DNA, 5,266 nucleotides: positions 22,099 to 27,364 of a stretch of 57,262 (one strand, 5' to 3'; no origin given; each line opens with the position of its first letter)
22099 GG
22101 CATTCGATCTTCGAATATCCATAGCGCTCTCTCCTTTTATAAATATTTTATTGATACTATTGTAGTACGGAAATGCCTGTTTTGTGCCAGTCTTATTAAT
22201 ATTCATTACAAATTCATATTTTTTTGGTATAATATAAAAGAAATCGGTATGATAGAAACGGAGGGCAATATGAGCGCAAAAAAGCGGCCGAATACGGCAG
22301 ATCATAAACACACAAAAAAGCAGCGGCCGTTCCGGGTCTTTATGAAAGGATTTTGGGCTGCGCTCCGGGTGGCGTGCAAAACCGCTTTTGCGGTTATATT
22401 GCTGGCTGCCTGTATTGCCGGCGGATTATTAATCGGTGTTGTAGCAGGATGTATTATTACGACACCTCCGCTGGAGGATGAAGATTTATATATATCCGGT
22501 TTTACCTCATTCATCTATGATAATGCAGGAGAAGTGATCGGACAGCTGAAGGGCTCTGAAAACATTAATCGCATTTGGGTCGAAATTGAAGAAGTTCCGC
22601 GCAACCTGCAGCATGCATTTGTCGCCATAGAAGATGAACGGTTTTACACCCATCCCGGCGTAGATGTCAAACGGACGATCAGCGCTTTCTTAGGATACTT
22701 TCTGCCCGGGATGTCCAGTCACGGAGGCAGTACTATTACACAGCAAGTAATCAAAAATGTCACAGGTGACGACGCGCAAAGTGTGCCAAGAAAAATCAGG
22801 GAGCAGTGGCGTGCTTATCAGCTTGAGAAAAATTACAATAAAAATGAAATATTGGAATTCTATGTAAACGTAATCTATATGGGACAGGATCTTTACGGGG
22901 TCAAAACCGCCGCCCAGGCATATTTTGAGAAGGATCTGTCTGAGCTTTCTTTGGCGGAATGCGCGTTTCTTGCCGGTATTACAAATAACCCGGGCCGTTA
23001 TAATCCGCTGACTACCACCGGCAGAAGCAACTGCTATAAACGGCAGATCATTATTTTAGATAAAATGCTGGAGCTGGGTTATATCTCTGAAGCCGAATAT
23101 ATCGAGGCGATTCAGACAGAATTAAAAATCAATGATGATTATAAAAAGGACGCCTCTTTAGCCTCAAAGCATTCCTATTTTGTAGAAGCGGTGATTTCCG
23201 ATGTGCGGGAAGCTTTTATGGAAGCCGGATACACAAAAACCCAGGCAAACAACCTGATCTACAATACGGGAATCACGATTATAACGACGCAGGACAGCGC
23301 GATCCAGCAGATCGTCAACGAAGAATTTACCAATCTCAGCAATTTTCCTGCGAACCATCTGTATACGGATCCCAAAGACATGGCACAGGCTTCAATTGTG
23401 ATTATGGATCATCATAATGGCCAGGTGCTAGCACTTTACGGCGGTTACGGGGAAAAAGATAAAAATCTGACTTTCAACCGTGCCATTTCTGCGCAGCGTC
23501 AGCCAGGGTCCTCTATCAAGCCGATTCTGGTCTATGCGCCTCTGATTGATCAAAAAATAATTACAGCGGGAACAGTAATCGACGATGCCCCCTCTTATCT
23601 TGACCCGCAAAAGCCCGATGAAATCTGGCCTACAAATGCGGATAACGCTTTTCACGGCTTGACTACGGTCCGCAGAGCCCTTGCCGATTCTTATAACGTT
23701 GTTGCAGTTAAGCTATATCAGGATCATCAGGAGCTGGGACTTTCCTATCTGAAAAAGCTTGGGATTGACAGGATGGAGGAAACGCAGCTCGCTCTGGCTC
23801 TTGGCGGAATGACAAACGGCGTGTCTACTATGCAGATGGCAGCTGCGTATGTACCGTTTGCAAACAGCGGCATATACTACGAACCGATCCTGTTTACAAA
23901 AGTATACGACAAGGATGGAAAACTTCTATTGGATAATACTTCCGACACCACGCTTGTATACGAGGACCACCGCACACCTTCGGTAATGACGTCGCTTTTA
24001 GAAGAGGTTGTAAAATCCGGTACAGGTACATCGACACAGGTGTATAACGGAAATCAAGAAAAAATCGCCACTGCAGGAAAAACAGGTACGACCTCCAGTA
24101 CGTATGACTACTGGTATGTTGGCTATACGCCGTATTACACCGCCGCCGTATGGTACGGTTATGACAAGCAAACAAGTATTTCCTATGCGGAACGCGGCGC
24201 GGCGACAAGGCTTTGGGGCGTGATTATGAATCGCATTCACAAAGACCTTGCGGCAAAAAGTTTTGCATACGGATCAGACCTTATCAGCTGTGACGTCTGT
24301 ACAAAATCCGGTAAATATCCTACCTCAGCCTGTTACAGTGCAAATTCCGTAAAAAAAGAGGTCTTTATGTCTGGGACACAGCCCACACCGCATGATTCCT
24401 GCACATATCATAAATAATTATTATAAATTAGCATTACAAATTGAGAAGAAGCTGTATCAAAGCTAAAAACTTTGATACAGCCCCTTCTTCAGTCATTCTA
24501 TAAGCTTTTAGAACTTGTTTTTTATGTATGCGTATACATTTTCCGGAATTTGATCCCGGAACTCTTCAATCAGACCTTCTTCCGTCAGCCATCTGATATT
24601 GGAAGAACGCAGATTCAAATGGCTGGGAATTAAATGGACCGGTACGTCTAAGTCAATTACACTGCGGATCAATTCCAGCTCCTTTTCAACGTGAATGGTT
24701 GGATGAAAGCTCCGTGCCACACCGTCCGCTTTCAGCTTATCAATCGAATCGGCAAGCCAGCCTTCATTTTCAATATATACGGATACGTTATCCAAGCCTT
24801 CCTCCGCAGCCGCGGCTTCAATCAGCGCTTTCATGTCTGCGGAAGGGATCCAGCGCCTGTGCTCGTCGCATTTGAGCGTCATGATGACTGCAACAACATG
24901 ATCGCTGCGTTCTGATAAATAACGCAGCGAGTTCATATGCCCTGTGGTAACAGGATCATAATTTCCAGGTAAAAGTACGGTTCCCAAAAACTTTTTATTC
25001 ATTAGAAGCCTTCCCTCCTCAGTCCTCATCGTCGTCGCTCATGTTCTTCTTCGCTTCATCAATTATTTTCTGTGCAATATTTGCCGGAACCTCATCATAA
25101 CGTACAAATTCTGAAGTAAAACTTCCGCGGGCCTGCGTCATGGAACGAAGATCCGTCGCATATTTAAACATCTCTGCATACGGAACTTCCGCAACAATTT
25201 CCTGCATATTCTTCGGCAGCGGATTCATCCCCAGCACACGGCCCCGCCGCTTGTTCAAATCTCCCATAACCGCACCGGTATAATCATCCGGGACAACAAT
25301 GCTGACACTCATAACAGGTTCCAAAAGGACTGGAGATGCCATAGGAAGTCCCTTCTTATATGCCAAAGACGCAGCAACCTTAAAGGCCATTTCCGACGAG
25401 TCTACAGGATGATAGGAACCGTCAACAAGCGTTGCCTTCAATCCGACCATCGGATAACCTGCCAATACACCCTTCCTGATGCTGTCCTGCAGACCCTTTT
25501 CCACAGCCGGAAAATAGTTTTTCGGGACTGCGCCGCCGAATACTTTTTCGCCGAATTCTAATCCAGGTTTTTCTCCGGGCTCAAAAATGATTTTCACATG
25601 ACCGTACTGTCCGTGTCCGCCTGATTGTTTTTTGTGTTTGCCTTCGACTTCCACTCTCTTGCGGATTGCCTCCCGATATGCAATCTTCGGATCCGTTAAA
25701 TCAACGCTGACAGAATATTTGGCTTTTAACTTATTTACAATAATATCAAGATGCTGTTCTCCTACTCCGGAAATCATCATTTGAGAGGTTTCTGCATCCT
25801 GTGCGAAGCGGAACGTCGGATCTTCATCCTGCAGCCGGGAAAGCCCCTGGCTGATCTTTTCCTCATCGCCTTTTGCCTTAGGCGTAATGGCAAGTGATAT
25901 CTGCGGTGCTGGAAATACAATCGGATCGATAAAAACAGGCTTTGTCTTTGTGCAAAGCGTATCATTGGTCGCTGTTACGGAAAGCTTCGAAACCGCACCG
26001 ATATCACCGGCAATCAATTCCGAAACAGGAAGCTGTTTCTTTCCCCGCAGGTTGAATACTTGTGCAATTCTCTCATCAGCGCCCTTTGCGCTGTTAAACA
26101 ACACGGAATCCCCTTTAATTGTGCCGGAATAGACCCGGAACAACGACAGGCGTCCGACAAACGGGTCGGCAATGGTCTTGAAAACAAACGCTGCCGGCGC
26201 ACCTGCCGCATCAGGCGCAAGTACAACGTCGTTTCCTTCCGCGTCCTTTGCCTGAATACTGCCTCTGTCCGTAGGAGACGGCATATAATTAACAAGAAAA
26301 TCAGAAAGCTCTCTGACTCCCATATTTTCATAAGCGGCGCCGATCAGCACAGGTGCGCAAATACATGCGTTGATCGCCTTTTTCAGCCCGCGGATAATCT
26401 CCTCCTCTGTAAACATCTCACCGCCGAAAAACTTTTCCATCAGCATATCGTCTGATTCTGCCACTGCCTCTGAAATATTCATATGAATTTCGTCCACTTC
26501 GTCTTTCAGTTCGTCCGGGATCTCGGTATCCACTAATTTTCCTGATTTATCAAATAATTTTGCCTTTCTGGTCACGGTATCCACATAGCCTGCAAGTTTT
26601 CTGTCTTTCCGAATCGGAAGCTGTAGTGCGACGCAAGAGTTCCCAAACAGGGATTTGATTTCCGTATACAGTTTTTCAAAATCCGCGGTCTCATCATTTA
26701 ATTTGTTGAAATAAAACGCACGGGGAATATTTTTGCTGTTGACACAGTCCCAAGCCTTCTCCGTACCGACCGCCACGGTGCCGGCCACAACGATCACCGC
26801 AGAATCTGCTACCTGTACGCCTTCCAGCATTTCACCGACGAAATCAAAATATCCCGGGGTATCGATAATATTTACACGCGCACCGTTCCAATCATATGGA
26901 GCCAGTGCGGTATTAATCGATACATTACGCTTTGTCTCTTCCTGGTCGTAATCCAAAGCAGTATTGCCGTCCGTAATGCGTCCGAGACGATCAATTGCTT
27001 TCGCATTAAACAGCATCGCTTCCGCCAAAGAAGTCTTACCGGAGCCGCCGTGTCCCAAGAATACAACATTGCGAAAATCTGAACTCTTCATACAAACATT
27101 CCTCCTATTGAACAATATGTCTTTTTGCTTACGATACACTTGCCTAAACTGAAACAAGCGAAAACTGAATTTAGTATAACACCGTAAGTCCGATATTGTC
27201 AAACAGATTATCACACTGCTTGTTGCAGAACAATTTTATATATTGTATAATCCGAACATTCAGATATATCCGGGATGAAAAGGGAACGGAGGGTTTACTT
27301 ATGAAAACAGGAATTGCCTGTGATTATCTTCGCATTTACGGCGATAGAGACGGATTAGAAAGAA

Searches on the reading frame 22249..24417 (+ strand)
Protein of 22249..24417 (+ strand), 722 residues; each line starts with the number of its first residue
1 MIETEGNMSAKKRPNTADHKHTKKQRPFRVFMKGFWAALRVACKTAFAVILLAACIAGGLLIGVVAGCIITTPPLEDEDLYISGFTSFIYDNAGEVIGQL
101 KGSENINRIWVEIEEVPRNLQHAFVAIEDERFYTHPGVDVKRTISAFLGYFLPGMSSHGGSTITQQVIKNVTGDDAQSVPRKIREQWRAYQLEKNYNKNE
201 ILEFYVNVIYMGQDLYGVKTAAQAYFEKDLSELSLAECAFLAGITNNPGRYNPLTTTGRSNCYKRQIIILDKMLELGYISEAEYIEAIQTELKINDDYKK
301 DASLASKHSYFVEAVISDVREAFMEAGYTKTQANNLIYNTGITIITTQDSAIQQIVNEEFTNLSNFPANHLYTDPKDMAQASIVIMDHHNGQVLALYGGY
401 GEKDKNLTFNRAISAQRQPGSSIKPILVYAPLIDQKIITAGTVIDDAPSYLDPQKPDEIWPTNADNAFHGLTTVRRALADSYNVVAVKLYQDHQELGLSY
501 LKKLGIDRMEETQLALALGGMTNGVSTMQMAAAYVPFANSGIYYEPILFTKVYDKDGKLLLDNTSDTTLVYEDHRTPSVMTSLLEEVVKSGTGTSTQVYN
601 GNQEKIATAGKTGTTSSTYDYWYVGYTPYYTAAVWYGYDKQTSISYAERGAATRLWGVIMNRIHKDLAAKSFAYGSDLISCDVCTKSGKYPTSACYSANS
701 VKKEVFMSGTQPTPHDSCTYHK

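Call 59: search_protein_families(library=pfam, proteins=[window:22249-24417:+], max_evalue=0.00001)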
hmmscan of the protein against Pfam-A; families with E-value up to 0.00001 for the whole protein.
window:22249-24417:+ (722 aa): 2 families
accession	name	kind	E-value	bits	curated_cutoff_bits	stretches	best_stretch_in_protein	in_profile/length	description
PF00912.28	Transgly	-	1.1e-60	204.5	27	1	94-273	2-177/178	Transglycosylase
PF00905.27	Transpeptidase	-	1.8e-29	103.3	22.1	1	382-638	2-275/299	Penicillin binding protein transpeptidase domain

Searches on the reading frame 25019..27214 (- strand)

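Call 59: search_protein_families(library=pfam, proteins=[window:25019-27214:-], max_evalue=0.00001)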
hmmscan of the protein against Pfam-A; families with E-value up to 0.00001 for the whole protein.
window:25019-27214:- (731 aa): 5 families
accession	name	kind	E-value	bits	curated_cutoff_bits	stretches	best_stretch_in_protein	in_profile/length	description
PF03764.24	EFG_IV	-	7.6e-42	142.4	24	1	509-626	1-120/121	Elongation factor G, domain IV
PF00009.33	GTP_EFTU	-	5.9e-33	114.5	26.5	1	46-313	2-188/188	Elongation factor Tu GTP binding domain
PF00679.30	EFG_C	-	4.3e-29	100.8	27.9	1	629-716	1-88/89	Elongation factor G C-terminus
PF14492.12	EFG_III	-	1.8e-27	95.6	27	1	434-507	1-74/75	Elongation Factor G, domain III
PF22042.2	EF-G_D2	-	2.8e-15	56.6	27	1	341-422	3-83/84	Elongation factor G domain 2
